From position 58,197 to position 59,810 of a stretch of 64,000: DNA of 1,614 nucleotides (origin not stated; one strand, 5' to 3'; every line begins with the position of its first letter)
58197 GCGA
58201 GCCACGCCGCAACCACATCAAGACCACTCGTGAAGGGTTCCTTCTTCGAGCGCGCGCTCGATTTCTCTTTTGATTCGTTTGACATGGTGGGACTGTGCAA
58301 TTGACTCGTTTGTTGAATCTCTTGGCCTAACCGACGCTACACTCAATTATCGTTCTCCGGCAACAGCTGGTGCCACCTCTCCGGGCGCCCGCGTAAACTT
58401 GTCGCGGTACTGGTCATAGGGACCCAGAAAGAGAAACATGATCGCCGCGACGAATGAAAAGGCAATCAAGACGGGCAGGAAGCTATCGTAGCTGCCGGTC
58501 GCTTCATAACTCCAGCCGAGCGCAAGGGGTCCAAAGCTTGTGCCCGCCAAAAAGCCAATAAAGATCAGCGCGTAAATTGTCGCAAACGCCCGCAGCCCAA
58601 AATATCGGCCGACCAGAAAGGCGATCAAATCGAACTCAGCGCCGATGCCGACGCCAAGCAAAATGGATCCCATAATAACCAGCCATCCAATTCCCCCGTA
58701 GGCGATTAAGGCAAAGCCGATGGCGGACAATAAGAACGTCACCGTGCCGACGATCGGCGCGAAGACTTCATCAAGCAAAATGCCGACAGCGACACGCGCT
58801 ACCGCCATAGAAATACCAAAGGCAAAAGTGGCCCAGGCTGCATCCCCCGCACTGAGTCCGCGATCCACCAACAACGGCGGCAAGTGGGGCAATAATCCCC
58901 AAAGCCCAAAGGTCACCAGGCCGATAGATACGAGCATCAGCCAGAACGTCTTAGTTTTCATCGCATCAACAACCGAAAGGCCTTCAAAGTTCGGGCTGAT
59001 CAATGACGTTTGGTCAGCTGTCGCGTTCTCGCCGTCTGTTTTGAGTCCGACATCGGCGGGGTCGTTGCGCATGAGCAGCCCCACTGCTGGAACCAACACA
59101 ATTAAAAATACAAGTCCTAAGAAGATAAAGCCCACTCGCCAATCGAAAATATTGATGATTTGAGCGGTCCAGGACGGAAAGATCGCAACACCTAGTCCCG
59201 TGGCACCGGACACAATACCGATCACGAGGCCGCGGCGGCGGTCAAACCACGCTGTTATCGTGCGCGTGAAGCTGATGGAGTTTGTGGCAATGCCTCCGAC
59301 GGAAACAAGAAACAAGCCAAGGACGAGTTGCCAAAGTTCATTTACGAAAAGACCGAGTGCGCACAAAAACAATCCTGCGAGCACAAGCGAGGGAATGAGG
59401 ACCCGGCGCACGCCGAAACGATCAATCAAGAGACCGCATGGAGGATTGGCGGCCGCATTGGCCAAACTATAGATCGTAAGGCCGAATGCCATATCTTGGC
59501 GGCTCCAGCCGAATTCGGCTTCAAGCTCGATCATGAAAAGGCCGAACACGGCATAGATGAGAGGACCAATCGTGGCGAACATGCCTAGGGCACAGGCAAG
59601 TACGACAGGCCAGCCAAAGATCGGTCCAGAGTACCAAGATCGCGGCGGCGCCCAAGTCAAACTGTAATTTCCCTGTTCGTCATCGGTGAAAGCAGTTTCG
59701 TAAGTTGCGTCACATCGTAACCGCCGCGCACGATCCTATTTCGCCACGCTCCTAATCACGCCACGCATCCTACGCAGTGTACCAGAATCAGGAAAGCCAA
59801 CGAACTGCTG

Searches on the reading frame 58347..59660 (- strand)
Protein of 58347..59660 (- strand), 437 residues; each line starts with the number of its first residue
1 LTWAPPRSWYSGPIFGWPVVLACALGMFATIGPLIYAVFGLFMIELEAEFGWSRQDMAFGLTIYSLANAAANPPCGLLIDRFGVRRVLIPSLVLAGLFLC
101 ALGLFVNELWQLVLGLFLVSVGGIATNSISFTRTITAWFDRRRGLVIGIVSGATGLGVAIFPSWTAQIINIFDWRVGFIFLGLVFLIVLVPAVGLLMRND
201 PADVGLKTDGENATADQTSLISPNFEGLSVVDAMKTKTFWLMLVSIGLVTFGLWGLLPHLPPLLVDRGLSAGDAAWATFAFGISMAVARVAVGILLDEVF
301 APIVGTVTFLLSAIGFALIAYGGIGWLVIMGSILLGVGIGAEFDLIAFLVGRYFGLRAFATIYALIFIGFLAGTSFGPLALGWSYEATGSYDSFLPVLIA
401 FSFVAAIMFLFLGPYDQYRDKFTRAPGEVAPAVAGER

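Call 75: search_protein_families(library=pfam, proteins=[window:58347-59660:-], max_evalue=0.00001)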
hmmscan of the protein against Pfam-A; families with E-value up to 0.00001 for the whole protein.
window:58347-59660:- (437 aa): 1 family
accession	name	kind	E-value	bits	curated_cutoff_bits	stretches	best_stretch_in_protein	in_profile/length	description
PF07690.21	MFS_1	-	3.8e-48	164.6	33.4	2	34-378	10-347/347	Major Facilitator Superfamily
